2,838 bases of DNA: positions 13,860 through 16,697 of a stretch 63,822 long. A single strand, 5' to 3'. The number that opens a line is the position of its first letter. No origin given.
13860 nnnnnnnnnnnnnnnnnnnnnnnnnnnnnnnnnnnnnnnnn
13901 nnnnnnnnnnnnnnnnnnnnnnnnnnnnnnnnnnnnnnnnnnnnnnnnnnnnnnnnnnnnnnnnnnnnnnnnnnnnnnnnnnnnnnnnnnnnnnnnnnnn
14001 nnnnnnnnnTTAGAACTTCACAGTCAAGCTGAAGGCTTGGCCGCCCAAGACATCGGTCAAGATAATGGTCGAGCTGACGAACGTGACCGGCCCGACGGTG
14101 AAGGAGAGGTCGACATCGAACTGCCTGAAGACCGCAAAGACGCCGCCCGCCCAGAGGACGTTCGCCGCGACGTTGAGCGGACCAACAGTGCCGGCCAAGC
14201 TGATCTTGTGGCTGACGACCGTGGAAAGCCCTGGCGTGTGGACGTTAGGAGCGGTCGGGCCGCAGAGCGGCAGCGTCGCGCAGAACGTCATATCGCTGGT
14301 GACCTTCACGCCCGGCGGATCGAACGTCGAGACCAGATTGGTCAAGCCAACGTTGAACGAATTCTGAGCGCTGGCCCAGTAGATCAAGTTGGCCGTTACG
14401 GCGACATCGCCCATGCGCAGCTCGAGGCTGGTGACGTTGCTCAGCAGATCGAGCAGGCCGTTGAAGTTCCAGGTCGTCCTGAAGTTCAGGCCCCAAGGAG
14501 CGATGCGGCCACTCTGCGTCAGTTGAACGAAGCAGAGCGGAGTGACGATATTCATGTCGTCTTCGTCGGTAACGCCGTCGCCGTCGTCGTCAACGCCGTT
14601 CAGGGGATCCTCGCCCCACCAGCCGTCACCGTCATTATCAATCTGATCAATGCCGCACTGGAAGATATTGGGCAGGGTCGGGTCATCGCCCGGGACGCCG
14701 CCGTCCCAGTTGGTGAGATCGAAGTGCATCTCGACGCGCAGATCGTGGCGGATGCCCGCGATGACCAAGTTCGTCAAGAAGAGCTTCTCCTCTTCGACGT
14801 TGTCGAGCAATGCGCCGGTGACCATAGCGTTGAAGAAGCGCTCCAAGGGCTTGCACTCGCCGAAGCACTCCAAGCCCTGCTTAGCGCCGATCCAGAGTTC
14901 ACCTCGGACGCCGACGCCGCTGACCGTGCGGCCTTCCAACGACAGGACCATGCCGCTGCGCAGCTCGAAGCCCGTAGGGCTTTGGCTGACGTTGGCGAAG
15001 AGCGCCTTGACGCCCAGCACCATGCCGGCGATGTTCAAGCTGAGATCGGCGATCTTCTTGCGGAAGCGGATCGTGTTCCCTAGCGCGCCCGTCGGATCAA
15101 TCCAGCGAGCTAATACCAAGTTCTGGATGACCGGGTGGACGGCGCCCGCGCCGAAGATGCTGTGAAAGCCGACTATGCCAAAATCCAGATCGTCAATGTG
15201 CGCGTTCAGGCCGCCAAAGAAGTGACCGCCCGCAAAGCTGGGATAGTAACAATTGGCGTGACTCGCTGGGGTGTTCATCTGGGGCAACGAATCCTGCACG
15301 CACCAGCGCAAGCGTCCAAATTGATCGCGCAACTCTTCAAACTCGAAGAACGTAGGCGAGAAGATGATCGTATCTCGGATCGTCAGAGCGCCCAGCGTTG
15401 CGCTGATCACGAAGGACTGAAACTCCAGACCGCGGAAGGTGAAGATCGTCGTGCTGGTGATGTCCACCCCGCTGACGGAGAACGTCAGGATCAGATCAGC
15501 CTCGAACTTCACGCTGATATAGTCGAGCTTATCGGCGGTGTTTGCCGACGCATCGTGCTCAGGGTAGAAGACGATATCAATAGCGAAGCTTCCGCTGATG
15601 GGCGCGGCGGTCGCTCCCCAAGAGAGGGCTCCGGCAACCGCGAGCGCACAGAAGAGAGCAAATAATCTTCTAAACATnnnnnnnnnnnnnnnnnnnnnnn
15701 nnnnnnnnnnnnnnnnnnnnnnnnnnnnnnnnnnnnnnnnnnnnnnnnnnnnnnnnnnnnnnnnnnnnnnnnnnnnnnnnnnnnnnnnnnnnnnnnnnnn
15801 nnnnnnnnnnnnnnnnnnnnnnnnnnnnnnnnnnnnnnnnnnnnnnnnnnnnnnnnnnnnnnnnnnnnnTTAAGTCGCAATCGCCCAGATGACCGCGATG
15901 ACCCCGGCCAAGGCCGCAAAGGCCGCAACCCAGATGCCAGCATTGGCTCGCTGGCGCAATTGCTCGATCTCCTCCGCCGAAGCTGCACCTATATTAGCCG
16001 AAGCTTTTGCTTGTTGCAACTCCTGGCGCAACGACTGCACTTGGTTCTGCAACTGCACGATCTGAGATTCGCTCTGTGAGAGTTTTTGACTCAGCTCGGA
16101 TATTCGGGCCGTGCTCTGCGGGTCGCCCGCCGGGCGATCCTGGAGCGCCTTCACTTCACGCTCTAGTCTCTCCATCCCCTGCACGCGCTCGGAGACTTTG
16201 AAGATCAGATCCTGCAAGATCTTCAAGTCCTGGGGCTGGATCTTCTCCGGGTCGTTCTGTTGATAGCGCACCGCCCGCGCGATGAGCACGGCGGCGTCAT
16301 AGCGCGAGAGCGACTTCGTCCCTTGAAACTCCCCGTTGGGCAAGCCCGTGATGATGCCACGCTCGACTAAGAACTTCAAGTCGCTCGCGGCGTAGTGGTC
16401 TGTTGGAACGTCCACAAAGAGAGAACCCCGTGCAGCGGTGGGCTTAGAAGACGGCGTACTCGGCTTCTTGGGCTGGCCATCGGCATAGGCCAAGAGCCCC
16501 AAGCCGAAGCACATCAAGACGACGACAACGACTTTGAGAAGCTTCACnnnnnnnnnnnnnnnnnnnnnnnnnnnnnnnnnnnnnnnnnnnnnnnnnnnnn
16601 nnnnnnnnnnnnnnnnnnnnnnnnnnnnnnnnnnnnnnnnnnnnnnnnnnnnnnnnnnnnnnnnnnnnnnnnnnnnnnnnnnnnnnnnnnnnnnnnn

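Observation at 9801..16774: Envelope operon: Omp-alpha-like SLH/coiled-coil/TM anchor followed by three tandem paralogs of an unrecognised Cys-paired, Phe-terminated beta-rich protein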

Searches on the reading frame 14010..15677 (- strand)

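Call 3: search_protein_families(library=pfam, proteins=[window:14010-15677:-], max_evalue=1)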
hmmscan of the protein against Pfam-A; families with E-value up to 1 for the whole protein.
window:14010-15677:- (555 aa): 0 families

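Call 4: search_protein_families(library=ncbifam, proteins=[window:14010-15677:-], max_evalue=1)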
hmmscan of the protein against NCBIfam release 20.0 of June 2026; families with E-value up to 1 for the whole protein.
window:14010-15677:- (555 aa): 2 families
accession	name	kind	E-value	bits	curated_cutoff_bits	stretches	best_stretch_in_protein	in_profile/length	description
NF033662.1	acid_disulf_rpt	repeat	0.027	14.2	41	1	360-375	9-24/32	acidic double-disulfide repeat-containing protein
NF007390.0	PRK09915.1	equivalog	0.036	12.8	597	1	107-164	291-345/488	MdtP family multidrug efflux transporter outer membrane subunit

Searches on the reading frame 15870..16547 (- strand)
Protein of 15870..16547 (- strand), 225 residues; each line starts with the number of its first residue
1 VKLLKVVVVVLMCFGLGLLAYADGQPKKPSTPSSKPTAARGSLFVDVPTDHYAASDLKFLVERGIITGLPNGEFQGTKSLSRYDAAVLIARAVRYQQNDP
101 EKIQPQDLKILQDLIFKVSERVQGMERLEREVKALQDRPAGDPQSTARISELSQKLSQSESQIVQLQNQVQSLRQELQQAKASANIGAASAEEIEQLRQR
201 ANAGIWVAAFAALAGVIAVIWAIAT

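Call 3: search_protein_families(library=pfam, proteins=[window:15870-16547:-], max_evalue=1)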
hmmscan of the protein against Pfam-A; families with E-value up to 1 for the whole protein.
window:15870-16547:- (225 aa): 32 families (the best 25 are shown)
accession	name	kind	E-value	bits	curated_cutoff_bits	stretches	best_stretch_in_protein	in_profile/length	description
PF00395.25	SLH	-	8.3e-06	26.1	20.8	1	44-86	2-44/44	S-layer homology domain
PF22299.1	BRISC_FAM175B_helical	-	0.0041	17.2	27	2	150-176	35-61/62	BRISC complex subunit FAM175B, helical domain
PF09787.14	Golgin_A5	-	0.0066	16.5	31.7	1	117-198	15-99/305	Golgin subfamily A member 5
PF25481.1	Nucleoprot-TPR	-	0.013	16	27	1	145-179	45-79/80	Nucleoprotein TPR-like domain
PF24627.1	PUMA_CC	-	0.016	15.7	30.1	1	146-183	14-51/74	PUMA coiled-coil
PF15960.10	DUF4763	-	0.019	14.7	30.1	1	123-201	55-132/236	Domain of unknown function (DUF4763)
PF04102.17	SlyX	-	0.021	15.9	30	1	148-192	18-61/67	SlyX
PF23991.1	DUF7310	-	0.031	15.2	40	1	119-180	2-63/83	Coiled-coil region of unknown function (DUF7310)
PF14257.11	DUF4349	-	0.031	14.1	27.7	1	120-222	92-196/213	Domain of unknown function (DUF4349)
PF09762.14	CCDC93_CC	-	0.039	13.4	30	1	114-193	169-248/429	CCDC93 coiled-coil domain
PF16331.10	TolA_bind_tri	-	0.045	14.3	30.1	1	146-201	3-55/76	TolA binding protein trimerisation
PF11026.13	DUF2721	-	0.05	13.9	28.3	1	160-222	19-81/129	Protein of unknown function (DUF2721)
PF19380.4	DUF5955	-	0.056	14.3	27.1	1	160-205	5-50/88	Family of unknown function (DUF5955)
PF19697.4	Atg11_middle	-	0.086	13.5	26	1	154-180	35-61/79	Atg11 middle domain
PF04728.18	LPP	-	0.1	13.4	29.1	1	149-184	2-37/53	Lipoprotein leucine-zipper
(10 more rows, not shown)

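Call 4: search_protein_families(library=ncbifam, proteins=[window:15870-16547:-], max_evalue=1)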
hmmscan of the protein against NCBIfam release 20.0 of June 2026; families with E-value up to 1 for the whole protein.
window:15870-16547:- (225 aa): 23 families
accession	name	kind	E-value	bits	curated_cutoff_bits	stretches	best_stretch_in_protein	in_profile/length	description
NF033921.0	por_somb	subfamily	3.8e-05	22.5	100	1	45-115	8-84/485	iron uptake porin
NF045487.1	ASRP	equivalog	0.00039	19.2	300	1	120-202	387-470/593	archaea-specific SMC-related protein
TIGR04211.1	SH3_and_anchor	equivalog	0.00056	19.6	65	1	125-196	68-160/198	TIGR04211 family SH3 domain-containing protein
NF002244.0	PRK01156.1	equivalog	0.00063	17.9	847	1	101-196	622-716/895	DNA double-strand break repair ATPase Rad50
NF033190.2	inl_like_NEAT_1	exception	0.0024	16.2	1275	1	44-104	582-642/754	NEAT domain-containing leucine-rich repeat protein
NF040598.1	Ala_zip_lipo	subfamily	0.0036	17.8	43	1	145-203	20-78/90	Lpp/OprI family alanine-zipper lipoprotein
NF038218.1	IcmG_DotF_IVB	equivalog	0.0075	16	200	1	109-202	111-190/266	type IVB secretion system protein IcmG/DotF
NF041299.1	RiPP_near_DynW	subfamily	0.008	17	40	1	147-207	2-60/68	DynW-associated RiPP peptide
NF011925.1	PRK15396.1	subfamily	0.012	15.8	108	1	145-184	23-62/78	major outer membrane lipoprotein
NF051443.1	NheC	equivalog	0.013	14.7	420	1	96-185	139-225/352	non-hemolytic enterotoxin subunit C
TIGR02169.1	SMC_prok_A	equivalog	0.015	12.9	729.4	1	118-201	194-278/1165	chromosome segregation protein SMC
NF003034.1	PRK03918.1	equivalog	0.021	12.8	700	1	117-200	208-291/878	DNA double-strand break repair ATPase Rad50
TIGR02168.1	SMC_prok_B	equivalog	0.021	12.6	567.35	1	110-195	341-427/1181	chromosome segregation protein SMC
NF047516.1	LA_3659_fam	equivalog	0.038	13.6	36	1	106-202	117-210/221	LA_3659 family protein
NF047514.1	SpiroCoCo_N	equivalog_domain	0.038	13.6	75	1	106-202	117-210/221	SpiroCoCo family coiled-coil protein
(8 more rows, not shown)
